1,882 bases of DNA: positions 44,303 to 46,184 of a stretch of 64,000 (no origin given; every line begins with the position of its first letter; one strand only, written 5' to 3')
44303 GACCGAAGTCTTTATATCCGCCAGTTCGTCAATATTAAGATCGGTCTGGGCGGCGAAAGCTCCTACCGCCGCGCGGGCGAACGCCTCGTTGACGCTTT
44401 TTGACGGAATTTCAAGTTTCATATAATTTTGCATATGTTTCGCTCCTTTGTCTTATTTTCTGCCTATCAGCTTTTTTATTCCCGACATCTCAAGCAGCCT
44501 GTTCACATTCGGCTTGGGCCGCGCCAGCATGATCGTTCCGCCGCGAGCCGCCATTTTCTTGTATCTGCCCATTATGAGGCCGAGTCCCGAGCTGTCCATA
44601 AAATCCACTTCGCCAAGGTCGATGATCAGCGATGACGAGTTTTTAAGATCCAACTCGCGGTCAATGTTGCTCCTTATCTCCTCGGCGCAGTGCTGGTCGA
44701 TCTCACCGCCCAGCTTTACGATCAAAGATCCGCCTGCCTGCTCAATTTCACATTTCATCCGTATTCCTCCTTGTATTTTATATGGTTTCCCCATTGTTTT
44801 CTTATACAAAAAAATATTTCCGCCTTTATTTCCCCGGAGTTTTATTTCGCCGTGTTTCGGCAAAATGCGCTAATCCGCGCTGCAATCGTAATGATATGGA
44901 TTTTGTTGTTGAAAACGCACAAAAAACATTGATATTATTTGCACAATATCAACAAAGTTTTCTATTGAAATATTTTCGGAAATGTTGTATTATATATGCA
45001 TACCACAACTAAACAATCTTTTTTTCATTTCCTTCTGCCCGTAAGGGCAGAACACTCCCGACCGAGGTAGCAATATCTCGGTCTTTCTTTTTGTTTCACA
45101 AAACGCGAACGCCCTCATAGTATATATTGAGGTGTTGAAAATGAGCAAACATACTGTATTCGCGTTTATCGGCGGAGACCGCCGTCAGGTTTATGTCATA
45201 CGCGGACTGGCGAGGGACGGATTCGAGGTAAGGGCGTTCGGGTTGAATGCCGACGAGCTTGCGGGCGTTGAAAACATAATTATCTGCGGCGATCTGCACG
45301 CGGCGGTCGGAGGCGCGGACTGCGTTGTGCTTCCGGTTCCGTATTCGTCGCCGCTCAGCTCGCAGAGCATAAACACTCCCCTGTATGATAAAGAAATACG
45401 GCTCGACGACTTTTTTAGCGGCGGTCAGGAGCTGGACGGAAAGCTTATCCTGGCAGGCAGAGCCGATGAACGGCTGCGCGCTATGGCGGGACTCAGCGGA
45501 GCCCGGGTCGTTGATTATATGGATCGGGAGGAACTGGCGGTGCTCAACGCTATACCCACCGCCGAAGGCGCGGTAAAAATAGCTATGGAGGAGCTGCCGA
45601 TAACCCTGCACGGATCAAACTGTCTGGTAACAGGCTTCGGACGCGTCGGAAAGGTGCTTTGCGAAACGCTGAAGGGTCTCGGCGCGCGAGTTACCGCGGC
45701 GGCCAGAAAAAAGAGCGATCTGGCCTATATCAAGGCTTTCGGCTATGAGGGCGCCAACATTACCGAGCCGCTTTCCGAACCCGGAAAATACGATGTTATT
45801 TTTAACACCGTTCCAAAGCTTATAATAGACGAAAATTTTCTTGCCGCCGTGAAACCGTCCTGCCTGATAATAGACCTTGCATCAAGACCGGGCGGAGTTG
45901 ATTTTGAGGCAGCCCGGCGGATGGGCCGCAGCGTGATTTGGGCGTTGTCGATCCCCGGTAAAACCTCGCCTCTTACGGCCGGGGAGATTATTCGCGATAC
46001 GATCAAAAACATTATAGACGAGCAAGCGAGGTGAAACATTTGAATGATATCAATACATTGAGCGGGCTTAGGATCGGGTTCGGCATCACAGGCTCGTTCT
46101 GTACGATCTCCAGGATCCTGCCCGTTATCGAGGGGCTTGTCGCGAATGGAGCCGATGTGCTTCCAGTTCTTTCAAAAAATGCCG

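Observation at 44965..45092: Small RNA B between spoIIAA and dpaA repeats the UUUUUCAU + anti-SD motif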

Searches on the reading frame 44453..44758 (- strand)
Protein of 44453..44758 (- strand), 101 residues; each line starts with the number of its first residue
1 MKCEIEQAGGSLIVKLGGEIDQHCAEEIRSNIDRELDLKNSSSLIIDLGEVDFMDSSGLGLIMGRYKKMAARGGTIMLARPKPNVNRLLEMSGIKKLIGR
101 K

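Call 66: search_protein_families(library=pfam, proteins=[window:44453-44758:-])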
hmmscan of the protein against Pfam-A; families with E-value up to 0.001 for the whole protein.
window:44453-44758:- (101 aa): 2 families
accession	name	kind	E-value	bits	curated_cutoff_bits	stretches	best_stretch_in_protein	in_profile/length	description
PF01740.26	STAS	-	9.1e-23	80.5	22.6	1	4-98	3-97/106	STAS domain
PF13466.11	STAS_2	-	4e-13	49.8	29.2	1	14-94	1-79/80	STAS domain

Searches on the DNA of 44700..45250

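Call 4: search_rna_families(source=window, start=44700, end=45250, threshold=evalue, max_evalue=10, show_alignments=3)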
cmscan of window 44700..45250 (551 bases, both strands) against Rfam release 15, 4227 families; matches with E-value up to 10: 8.
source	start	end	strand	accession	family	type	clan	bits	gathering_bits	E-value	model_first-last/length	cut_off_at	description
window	45007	45090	+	RF02846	Ref84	Gene; antisense;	-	29.4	52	0.1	1-87/87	no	Enterococcus sRNA 84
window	45029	45091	+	RF03534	sRNA71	Gene; sRNA;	-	22.6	50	0.62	1-104/104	no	Staphylococcus sRNA71 small RNA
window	44767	44864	-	RF02981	FTHFS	Cis-reg;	-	19.1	72.6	1.9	1-117/117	no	FTHFS RNA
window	44904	44984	-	RF02317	TtnuHACA10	Gene; snRNA; snoRNA; HACA-box;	-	18.8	100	6.3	1-104/104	no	Tetrahymena snoRNA TtnuHACA10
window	45020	45055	-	RF01370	CRISPR-DR57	Gene; CRISPR;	-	17.8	39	0.4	1-37/37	no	CRISPR RNA direct repeat element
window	44894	44973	-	RF01926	mir-981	Gene; miRNA;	-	16.5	51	0.1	1-86/86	no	mir-981 microRNA precursor family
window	44901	45153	-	RF03532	SQ2397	Cis-reg;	-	13.9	100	7.6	1-243/243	no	Cis-regulator of HTH transcription factor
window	44820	44869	-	RF02476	GlsR7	Gene; snRNA; snoRNA; CD-box;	-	13.5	75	4.9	1-59/59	no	Small nucleolar RNA GlsR7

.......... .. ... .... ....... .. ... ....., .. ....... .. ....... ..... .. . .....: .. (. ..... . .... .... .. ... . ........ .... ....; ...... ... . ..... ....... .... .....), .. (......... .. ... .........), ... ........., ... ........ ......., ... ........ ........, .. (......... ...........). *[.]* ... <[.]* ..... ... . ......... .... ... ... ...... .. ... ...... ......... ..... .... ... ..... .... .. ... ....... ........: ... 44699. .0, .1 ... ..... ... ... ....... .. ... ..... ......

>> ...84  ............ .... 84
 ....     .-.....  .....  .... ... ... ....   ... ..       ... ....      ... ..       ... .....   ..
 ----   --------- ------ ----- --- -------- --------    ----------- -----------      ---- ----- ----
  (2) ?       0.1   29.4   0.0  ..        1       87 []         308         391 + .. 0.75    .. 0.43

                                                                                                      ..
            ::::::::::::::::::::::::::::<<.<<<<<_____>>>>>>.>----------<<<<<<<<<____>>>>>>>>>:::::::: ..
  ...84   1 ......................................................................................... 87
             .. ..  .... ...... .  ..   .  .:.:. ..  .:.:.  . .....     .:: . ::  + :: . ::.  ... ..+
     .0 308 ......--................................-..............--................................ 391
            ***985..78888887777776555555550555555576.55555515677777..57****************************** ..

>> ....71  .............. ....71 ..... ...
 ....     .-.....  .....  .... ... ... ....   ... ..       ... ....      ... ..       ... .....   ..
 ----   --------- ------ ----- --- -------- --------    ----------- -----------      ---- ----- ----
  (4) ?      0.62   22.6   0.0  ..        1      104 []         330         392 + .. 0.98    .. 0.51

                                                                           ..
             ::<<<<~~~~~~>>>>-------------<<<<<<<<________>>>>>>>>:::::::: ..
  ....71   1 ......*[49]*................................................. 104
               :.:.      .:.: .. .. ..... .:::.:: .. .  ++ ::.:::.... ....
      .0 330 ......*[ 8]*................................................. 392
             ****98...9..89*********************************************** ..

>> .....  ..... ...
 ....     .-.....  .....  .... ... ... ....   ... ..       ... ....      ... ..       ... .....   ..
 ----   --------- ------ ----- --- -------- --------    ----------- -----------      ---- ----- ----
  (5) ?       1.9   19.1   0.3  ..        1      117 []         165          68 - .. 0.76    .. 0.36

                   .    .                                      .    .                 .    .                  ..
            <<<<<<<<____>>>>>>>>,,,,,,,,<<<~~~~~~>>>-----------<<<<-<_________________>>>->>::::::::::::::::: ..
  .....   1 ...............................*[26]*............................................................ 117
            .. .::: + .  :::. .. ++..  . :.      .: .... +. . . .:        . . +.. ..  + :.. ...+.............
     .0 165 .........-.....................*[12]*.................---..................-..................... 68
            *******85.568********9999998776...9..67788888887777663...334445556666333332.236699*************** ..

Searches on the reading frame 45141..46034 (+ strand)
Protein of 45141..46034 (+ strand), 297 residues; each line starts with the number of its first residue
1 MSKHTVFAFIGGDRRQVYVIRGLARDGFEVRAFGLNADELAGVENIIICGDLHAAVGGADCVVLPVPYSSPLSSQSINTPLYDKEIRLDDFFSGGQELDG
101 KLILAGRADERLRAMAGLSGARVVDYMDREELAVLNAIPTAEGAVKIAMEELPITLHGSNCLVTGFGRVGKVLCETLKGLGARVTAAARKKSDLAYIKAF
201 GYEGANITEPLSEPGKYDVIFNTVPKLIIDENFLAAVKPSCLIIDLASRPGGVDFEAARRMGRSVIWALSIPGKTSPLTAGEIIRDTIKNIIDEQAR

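Call 66: search_protein_families(library=pfam, proteins=[window:45141-46034:+])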
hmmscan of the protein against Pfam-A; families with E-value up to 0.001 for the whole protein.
window:45141-46034:+ (297 aa): 4 families
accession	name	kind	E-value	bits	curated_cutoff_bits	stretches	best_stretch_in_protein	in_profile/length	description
PF16924.11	DpaA_N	-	7.1e-22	78.2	29.2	1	7-127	2-116/116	Dipicolinate synthase subunit A N-terminal domain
PF02826.25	2-Hacid_dh_C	-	9.6e-08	32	25.1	1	152-247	30-127/178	D-isomer specific 2-hydroxyacid dehydrogenase, NAD binding domain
PF00670.27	AdoHcyase_NAD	-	0.00033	21.3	27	1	155-187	20-52/162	S-adenosyl-L-homocysteine hydrolase, NAD binding domain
PF01262.27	AlaDh_PNT_C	-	0.00075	19.4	23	0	158-253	28-135/214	Alanine dehydrogenase/PNT, C-terminal domain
